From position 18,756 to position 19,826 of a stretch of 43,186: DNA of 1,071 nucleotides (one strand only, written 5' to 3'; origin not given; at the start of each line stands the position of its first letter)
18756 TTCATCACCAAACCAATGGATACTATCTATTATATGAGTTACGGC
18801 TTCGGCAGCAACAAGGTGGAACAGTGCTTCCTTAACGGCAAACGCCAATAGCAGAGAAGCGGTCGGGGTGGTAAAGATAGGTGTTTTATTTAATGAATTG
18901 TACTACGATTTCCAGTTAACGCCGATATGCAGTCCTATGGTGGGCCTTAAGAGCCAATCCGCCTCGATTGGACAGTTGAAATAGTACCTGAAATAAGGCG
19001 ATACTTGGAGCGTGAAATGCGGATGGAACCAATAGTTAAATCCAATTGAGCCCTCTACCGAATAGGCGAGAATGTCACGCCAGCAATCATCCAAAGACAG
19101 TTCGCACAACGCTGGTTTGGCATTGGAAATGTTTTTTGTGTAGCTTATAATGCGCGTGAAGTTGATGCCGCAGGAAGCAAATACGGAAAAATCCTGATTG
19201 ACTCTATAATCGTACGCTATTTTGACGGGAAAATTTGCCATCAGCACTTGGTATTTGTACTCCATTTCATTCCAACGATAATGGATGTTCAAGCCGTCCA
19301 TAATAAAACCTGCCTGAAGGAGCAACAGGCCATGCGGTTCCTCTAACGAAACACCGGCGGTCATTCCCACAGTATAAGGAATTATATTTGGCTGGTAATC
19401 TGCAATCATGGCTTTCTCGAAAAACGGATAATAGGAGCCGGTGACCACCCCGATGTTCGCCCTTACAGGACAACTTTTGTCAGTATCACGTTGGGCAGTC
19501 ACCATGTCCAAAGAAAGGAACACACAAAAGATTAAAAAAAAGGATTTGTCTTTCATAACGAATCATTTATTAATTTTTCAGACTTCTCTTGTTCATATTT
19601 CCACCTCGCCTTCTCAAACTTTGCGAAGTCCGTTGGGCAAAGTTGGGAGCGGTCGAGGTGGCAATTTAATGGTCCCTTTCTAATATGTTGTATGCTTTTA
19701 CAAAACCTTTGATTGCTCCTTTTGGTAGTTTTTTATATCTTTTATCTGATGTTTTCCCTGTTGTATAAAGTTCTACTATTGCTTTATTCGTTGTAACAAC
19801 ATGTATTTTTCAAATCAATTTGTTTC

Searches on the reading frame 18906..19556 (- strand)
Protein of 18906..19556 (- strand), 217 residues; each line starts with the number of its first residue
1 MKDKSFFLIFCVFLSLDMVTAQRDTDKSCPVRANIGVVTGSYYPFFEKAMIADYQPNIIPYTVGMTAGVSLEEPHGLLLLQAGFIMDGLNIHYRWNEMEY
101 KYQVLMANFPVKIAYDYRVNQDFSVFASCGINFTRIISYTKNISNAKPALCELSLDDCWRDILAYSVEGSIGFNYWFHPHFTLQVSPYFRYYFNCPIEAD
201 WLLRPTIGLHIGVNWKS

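Call 15: search_protein_families(library=pfam, proteins=[window:18906-19556:-], max_evalue=0.01)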
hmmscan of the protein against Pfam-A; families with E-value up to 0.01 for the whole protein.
window:18906-19556:- (217 aa): 1 family
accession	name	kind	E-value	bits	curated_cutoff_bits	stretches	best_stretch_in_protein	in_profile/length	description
PF13568.12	OMP_b-brl_2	-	0.0091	16.5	27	0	52-193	32-168/175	Outer membrane protein beta-barrel domain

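Call 36: find_homologous_proteins(query=window:18906-19556:-, max_evalue=0.00001)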
Query window:18906-19556:- (217 aa): 1 proteins with E <= 0.00001 among 94 candidates.
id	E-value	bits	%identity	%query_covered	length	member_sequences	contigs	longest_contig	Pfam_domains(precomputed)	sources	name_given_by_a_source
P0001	1.8e-147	507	99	100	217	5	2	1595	PF10895.16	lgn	-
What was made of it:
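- Tried and rejected: Homologue search with the copy-3 protein: only one near-identical hit (call 36).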

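Call 55: find_encoding_contigs(protein=P0001, flank=10000, max_places=4)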
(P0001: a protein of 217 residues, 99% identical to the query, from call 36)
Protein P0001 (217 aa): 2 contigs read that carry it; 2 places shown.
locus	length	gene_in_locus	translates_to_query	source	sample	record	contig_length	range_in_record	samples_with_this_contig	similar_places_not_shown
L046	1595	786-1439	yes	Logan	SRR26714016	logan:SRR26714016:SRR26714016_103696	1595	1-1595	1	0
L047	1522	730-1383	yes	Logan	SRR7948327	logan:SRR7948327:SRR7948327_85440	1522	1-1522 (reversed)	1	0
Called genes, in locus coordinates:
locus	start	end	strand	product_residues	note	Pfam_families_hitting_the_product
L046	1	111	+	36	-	?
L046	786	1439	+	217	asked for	PF10895:DUF2715 (weak)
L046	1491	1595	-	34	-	?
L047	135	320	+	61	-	-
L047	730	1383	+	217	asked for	PF10895:DUF2715 (weak)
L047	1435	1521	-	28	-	?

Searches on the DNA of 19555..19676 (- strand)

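Call 65: build_rna_model(alignment_id=A3, structure=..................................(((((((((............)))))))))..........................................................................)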
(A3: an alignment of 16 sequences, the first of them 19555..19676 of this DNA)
Model R1 built from alignment A3 (16 sequences, 138 columns); structure: as given.
model positions 123; base pairs 9; branch points 0; effective number of sequences 2.29; information 0.59 bits per position. Calibrated on 0.2 Mb of random sequence (short: E-values are rough).
structure used (alignment columns):
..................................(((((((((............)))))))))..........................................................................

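Call 66: search_with_rna_model(model_id=R1, sources=[window, L003, L004, L005, L006, L007, L008, L009, L010, L039, L040, L043, L044, L045, L046, L047], max_evalue=1, make_alignment=true)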
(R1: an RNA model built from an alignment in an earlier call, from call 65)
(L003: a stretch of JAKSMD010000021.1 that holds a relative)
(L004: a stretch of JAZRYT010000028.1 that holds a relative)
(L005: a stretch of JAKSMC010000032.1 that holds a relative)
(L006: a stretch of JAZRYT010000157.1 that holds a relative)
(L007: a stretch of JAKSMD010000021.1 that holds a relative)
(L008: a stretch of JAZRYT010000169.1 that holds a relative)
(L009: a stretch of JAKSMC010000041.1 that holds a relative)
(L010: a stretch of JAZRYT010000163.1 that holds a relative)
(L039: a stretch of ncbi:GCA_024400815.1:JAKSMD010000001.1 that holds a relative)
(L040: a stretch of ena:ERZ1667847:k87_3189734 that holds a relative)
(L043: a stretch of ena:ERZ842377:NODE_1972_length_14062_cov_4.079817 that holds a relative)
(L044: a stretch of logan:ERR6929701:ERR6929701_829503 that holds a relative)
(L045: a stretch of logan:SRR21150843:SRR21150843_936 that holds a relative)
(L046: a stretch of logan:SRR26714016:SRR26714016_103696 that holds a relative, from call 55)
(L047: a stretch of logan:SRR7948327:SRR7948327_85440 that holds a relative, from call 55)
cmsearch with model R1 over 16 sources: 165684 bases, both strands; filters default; matches with E-value up to 1: 25.
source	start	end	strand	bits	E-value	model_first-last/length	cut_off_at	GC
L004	30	152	-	148.3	3.9e-32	1-123/123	no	0.54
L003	7195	7317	+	142.5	9e-31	1-123/123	no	0.5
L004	1559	1680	-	136.1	2.8e-29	1-123/123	no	0.48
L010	284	406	-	135.1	4.9e-29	1-123/123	no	0.49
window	1030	1151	-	134.6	6.4e-29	1-123/123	no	0.51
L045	11567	11688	+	134.6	6.4e-29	1-123/123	no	0.51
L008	33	153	+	134.1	8.2e-29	1-123/123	no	0.55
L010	1686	1805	-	133.9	9.2e-29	1-123/123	no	0.56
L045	8079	8199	+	130.9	4.7e-28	1-123/123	no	0.48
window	4519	4639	-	129.3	1.1e-27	1-123/123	no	0.47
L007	385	503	+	128.7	1.5e-27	1-123/123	no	0.5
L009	1085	1205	-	127.6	2.7e-27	1-123/123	no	0.5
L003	5867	5988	+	124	2e-26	1-123/123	no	0.47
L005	530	653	-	117.8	5.6e-25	1-123/123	no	0.55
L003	5268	5390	+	115.3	2.1e-24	1-123/123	no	0.46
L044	96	219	+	107.3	1.6e-22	1-123/123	no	0.51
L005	5261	5383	-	105.1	5.2e-22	1-123/123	no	0.48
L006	360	479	-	95.9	7.2e-20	1-123/123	no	0.44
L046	667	793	+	95.3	1e-19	1-123/123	no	0.41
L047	611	737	+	95.3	1e-19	1-123/123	no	0.41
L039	9752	9869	-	17.4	0.18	1-123/123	no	0.3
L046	1456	1589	+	15.5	0.51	1-123/123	no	0.46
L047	1400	1461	+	14.6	0.81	1-123/123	no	0.5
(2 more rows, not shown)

Alignment A4: 25 matches aligned to the model, 226 columns, each read 5' to 3' on its own strand. Consensus structure (alignment columns), stored with it:
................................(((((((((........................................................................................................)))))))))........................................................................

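Call 67: search_with_rna_model(model_id=R1, sources=[window, L003, L004, L005, L006, L007, L008, L009, L010, L044, L045, L046], max_evalue=0.000001, make_alignment=true)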
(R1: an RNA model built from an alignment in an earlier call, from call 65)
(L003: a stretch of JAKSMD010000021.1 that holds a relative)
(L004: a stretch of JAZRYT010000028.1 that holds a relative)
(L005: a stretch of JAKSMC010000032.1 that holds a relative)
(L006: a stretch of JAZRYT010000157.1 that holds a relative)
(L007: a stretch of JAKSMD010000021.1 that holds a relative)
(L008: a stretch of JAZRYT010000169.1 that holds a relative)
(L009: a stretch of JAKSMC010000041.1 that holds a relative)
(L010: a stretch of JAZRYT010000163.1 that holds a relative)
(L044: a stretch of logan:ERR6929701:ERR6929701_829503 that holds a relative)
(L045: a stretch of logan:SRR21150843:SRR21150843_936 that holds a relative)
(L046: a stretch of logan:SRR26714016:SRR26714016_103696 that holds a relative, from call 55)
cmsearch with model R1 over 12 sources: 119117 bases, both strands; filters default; matches with E-value up to 0.000001: 20.
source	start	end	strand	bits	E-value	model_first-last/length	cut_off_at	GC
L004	30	152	-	148.3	2.8e-32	1-123/123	no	0.54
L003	7195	7317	+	142.5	6.4e-31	1-123/123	no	0.5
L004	1559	1680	-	136.1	2e-29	1-123/123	no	0.48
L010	284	406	-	135.1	3.5e-29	1-123/123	no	0.49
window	1030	1151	-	134.6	4.6e-29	1-123/123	no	0.51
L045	11567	11688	+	134.6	4.6e-29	1-123/123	no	0.51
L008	33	153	+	134.1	5.9e-29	1-123/123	no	0.55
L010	1686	1805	-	133.9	6.6e-29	1-123/123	no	0.56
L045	8079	8199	+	130.9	3.3e-28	1-123/123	no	0.48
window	4519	4639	-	129.3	7.7e-28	1-123/123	no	0.47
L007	385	503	+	128.7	1.1e-27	1-123/123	no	0.5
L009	1085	1205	-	127.6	1.9e-27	1-123/123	no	0.5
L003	5867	5988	+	124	1.4e-26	1-123/123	no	0.47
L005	530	653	-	117.8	4e-25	1-123/123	no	0.55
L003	5268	5390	+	115.3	1.5e-24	1-123/123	no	0.46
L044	96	219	+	107.3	1.1e-22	1-123/123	no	0.51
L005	5261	5383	-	105.1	3.8e-22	1-123/123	no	0.48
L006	360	479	-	95.9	5.2e-20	1-123/123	no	0.44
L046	667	793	+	95.3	7.2e-20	1-123/123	no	0.41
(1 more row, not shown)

Alignment A5: 20 matches aligned to the model, 135 columns, each read 5' to 3' on its own strand. Consensus structure (alignment columns), stored with it:
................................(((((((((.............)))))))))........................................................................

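Call 76: search_with_rna_model(model_id=R1, sources=[L048, L049, L050], max_evalue=0.01, show_alignments=0)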
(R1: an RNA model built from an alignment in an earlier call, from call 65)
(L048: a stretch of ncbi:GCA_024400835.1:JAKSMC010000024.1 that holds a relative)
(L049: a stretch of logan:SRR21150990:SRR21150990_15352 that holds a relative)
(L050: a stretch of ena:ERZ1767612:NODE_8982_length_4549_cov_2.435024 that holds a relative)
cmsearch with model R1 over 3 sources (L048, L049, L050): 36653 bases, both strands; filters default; matches with E-value up to 0.01: 2.
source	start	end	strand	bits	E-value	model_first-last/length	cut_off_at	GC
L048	9058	9179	-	99.8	1.9e-21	1-123/123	no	0.5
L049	7504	7605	-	60.2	3.7e-12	1-123/123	no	0.41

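Call 86: search_with_rna_model(model_id=R1, sources=[window, L003, L004, L005, L006, L007, L008, L009, L010, L044, L045, L046, L048, L049], max_evalue=0.000001, make_alignment=true)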
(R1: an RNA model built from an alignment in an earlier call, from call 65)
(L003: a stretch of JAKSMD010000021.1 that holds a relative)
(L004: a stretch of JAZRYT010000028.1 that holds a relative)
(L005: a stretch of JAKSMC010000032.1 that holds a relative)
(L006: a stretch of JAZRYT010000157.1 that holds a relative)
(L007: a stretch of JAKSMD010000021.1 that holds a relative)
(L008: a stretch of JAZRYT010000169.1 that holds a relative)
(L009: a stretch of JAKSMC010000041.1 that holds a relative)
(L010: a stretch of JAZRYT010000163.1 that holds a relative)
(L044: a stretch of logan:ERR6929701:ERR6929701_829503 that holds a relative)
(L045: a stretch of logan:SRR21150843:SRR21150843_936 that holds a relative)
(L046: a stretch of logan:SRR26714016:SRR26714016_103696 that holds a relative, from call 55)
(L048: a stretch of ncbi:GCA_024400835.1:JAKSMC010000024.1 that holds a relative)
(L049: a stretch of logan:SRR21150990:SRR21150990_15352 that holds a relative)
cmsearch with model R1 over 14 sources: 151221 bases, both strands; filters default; matches with E-value up to 0.000001: 22.
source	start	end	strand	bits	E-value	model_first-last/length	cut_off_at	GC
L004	30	152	-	148.3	3.5e-32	1-123/123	no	0.54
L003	7195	7317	+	142.5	8.2e-31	1-123/123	no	0.5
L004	1559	1680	-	136.1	2.6e-29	1-123/123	no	0.48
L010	284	406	-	135.1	4.4e-29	1-123/123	no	0.49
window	1030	1151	-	134.6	5.9e-29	1-123/123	no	0.51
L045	11567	11688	+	134.6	5.9e-29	1-123/123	no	0.51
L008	33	153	+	134.1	7.4e-29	1-123/123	no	0.55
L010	1686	1805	-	133.9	8.4e-29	1-123/123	no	0.56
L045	8079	8199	+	130.9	4.2e-28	1-123/123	no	0.48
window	4519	4639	-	129.3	9.8e-28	1-123/123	no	0.47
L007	385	503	+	128.7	1.4e-27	1-123/123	no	0.5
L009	1085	1205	-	127.6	2.5e-27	1-123/123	no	0.5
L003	5867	5988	+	124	1.8e-26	1-123/123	no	0.47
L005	530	653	-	117.8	5.1e-25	1-123/123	no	0.55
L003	5268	5390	+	115.3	1.9e-24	1-123/123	no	0.46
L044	96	219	+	107.3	1.4e-22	1-123/123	no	0.51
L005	5261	5383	-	105.1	4.8e-22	1-123/123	no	0.48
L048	9058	9179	-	99.8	8e-21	1-123/123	no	0.5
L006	360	479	-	95.9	6.6e-20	1-123/123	no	0.44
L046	667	793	+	95.3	9.1e-20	1-123/123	no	0.41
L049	7504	7605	-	60.2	1.5e-11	1-123/123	no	0.41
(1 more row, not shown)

Alignment A6: 22 matches aligned to the model, 135 columns, each read 5' to 3' on its own strand. Consensus structure (alignment columns), stored with it:
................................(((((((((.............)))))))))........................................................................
